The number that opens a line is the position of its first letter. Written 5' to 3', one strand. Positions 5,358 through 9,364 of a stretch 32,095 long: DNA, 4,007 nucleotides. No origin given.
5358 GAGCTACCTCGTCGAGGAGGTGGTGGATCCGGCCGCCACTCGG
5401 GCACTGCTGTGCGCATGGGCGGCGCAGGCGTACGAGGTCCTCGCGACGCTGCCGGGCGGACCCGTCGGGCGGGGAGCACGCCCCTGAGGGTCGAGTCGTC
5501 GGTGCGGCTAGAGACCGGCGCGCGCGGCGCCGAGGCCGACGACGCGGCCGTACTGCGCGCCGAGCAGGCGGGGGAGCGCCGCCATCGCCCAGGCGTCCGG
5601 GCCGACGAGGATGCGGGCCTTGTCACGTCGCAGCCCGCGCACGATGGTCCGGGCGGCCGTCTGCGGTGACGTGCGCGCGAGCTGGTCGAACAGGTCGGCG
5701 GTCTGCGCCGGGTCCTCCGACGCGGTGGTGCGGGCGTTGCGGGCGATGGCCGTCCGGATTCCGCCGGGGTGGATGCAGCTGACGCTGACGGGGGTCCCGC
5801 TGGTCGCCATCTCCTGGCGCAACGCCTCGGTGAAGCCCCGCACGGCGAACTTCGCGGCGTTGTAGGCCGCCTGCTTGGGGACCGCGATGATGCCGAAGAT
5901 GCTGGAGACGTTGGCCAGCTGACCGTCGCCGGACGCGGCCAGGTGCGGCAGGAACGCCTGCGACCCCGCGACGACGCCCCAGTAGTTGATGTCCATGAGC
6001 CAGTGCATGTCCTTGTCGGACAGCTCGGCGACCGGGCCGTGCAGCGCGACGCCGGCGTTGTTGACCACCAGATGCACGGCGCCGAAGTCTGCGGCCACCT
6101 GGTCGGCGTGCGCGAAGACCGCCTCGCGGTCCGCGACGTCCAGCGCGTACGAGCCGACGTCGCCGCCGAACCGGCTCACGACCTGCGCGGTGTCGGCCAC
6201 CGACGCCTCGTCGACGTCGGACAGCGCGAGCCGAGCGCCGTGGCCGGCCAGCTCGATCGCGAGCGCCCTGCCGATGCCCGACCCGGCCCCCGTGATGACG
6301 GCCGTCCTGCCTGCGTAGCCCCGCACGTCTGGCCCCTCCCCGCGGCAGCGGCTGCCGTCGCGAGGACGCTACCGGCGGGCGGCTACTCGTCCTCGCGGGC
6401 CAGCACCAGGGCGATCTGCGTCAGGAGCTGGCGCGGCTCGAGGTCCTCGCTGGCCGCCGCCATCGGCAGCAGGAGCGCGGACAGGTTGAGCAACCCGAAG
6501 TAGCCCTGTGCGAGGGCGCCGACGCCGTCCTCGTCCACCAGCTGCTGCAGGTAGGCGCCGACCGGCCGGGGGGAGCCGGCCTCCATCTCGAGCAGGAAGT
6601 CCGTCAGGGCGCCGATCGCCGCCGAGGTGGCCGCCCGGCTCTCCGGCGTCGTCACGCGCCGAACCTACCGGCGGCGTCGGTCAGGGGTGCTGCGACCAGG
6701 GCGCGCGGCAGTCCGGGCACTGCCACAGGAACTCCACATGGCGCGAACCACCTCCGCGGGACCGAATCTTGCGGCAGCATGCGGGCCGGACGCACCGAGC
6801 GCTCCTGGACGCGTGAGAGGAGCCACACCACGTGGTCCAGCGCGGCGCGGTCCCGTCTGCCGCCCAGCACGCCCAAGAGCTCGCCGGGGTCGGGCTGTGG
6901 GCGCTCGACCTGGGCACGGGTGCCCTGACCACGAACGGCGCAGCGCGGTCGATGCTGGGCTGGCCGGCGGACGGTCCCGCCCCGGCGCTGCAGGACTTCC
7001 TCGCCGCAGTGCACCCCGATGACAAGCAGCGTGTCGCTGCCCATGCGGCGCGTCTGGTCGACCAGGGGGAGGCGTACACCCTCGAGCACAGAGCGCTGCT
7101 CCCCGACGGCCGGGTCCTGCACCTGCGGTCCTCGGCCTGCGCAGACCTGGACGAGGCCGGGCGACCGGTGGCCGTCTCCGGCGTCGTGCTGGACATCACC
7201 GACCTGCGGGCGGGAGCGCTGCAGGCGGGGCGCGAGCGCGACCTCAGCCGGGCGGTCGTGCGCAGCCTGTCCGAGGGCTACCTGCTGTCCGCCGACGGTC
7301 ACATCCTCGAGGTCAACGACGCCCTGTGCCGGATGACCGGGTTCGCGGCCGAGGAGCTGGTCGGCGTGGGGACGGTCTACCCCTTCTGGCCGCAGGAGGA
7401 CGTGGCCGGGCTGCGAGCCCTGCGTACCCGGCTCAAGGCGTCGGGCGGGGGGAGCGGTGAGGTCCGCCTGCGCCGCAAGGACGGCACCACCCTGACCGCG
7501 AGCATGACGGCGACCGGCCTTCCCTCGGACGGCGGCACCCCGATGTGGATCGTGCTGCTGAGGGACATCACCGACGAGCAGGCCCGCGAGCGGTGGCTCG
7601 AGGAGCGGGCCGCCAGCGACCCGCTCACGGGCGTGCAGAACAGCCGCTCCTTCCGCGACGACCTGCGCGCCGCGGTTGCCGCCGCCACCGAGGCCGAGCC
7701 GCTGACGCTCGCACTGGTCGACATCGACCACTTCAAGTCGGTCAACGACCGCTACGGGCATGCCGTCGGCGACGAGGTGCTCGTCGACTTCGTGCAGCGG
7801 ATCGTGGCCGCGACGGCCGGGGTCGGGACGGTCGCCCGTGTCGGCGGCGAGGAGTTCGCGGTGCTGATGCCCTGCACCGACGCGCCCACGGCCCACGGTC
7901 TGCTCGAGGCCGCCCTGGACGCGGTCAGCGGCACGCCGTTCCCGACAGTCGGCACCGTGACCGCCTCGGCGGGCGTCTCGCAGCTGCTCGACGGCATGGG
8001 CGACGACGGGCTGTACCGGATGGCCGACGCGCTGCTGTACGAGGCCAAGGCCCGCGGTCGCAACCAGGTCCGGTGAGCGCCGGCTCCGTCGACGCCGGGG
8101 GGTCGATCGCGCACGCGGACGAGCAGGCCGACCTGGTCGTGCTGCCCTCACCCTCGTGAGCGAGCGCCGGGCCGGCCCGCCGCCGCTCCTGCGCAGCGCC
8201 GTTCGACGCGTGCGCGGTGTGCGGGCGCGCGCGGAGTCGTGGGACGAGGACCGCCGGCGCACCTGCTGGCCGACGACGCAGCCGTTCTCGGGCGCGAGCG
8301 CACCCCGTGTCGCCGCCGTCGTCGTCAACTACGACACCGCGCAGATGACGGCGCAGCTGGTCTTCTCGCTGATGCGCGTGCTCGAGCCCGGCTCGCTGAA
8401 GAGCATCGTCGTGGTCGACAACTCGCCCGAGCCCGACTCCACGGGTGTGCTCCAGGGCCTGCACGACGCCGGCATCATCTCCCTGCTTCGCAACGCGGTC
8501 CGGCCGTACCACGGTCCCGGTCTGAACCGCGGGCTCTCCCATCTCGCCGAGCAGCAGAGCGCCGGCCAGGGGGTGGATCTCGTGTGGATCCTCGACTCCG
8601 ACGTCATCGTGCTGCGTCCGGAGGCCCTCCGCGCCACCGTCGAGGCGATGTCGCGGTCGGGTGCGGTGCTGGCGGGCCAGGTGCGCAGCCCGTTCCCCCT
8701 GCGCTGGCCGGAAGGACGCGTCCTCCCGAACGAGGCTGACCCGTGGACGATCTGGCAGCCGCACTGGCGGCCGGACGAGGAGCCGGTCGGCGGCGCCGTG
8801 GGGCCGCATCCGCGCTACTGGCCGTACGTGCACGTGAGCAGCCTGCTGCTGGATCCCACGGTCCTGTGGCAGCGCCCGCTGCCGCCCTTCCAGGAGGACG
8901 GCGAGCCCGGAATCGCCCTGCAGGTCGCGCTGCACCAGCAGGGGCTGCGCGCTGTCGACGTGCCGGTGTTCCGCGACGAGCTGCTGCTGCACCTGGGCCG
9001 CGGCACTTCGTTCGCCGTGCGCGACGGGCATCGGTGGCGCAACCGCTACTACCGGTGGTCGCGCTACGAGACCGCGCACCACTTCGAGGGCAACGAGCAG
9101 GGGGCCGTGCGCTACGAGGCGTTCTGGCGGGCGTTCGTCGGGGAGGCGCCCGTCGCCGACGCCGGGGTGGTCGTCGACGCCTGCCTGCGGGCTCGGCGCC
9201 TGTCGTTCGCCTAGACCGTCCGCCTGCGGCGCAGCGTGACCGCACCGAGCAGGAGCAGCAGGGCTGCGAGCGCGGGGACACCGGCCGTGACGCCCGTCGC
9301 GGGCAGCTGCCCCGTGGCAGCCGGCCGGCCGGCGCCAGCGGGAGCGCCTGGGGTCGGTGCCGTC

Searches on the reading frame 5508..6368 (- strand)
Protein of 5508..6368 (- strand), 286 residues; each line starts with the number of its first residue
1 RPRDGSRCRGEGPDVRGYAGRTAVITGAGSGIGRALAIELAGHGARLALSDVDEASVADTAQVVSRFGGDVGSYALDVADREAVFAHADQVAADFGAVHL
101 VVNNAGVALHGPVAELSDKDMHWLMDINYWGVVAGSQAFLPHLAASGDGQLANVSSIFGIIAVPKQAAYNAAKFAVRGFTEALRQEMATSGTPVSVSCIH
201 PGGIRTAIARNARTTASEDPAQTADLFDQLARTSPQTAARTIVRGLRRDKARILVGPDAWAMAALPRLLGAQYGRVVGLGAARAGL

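Call 35: search_protein_families(library=pfam, proteins=[window:5508-6368:-], max_evalue=0.0001)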
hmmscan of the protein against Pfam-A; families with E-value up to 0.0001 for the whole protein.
window:5508-6368:- (286 aa): 3 families
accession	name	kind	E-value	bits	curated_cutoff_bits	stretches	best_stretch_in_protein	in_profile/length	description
PF00106.31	adh_short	-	2.2e-48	164.7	26.6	1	22-215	2-193/195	short chain dehydrogenase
PF13561.12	adh_short_C2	-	2.8e-37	129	27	1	27-215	1-187/236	Enoyl-(Acyl carrier protein) reductase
PF08659.16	KR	-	1e-14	55.3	22.6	1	22-186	2-166/180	KR domain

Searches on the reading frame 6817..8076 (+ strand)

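Call 35: search_protein_families(library=pfam, proteins=[window:6817-8076:+], max_evalue=0.0001)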
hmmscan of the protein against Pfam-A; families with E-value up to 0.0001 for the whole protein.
window:6817-8076:+ (419 aa): 6 families
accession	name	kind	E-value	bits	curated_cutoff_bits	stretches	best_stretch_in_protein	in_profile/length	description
PF00990.26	GGDEF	-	3.6e-33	115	23.8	1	265-417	1-161/161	Diguanylate cyclase, GGDEF domain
PF00989.32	PAS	-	1.4e-22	80.2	22.6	2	146-251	5-113/113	PAS fold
PF08447.18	PAS_3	-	1.4e-21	77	25.6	2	38-124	3-89/89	PAS fold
PF13426.13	PAS_9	-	7.4e-16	58.8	27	1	153-253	2-103/103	PAS domain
PF08448.16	PAS_4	-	1.2e-15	58.2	23.1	2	157-255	11-109/110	PAS fold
PF13188.13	PAS_8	-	3e-07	30.5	21.8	0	145-184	4-46/65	PAS domain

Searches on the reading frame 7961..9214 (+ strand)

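Call 35: search_protein_families(library=pfam, proteins=[window:7961-9214:+], max_evalue=0.0001)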
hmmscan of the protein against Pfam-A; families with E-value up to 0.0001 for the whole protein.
window:7961-9214:+ (417 aa): 2 families
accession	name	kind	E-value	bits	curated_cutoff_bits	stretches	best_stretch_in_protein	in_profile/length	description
PF00535.33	Glycos_transf_2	-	2.7e-06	27.9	23.3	1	120-246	3-120/168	Glycosyl transferase family 2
PF13641.12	Glyco_tranf_2_3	-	6.4e-05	23.5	27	0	115-233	1-114/230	Glycosyltransferase like family 2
